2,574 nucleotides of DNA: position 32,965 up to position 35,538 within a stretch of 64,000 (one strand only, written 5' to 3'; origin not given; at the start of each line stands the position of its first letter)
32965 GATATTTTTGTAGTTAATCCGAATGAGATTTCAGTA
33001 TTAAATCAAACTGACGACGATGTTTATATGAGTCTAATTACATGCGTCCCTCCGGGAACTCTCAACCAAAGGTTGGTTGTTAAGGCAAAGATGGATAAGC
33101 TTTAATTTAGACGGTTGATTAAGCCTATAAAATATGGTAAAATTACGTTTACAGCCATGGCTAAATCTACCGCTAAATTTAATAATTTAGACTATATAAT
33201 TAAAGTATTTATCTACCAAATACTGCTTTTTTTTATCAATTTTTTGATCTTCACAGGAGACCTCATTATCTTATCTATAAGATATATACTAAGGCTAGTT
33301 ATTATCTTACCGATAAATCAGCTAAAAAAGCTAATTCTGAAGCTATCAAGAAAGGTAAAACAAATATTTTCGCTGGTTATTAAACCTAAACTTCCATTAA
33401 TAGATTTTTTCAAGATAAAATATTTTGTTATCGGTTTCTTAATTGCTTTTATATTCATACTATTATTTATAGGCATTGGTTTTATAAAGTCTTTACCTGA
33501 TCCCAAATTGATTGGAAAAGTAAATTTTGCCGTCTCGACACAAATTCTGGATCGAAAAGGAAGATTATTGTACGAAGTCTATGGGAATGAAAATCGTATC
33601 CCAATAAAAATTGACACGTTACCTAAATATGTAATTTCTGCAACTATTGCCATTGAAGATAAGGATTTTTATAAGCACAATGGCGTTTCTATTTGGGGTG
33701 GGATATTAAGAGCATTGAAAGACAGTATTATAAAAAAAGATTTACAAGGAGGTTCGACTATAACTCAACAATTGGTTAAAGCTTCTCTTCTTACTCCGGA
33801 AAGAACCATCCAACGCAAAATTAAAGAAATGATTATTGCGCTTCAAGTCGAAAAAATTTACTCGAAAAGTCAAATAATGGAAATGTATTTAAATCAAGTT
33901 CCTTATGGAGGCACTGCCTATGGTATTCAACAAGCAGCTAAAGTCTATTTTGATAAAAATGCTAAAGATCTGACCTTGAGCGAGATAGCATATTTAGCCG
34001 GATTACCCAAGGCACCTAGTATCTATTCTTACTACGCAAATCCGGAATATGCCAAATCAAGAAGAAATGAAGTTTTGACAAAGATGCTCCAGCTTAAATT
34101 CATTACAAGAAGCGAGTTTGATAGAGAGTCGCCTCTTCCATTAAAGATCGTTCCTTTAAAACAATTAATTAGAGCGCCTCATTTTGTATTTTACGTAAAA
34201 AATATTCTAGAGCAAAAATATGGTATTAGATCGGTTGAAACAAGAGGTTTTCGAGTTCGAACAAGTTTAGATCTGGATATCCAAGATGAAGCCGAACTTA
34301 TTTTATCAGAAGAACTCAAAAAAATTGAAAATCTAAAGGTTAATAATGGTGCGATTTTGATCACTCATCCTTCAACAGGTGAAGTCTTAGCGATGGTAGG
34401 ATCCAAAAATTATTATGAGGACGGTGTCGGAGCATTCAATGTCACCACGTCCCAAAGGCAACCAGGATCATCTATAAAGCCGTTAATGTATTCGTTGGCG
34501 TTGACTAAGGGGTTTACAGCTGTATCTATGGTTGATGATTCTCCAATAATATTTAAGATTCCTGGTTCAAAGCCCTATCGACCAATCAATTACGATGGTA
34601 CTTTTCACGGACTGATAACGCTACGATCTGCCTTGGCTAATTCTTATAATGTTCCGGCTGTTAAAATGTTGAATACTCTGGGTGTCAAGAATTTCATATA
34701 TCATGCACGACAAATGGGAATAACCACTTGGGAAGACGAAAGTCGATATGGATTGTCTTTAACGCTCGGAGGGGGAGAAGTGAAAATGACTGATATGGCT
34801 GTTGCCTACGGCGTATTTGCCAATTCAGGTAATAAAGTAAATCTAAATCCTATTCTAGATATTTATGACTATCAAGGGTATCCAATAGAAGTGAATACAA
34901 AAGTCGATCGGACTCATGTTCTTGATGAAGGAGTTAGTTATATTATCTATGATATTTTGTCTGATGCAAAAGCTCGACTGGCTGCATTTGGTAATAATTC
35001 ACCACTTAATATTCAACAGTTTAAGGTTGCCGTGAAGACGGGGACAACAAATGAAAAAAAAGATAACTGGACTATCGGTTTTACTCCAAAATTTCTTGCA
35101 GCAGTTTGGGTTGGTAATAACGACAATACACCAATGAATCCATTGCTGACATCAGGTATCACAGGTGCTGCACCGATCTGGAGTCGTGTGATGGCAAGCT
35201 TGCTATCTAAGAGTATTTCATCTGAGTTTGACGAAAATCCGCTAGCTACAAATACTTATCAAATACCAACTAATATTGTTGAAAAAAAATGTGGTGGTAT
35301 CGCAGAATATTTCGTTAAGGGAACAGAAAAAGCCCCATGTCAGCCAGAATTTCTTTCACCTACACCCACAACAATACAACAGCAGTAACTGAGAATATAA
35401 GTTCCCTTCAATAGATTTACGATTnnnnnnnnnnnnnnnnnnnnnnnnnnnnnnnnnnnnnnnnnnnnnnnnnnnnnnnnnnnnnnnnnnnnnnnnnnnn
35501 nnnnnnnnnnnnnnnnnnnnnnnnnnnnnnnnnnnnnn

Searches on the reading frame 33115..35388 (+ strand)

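Call 79: search_protein_families(library=pfam, proteins=[window:33115-35388:+], max_evalue=0.01)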
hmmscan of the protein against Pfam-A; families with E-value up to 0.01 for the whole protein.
window:33115-35388:+ (757 aa): 2 families
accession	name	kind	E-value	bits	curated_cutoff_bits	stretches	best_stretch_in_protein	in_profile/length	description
PF00912.28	Transgly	-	1.7e-62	210.4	27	1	149-324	2-177/178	Transglycosylase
PF00905.27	Transpeptidase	-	6.5e-22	78.5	22.1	1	412-689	1-294/299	Penicillin binding protein transpeptidase domain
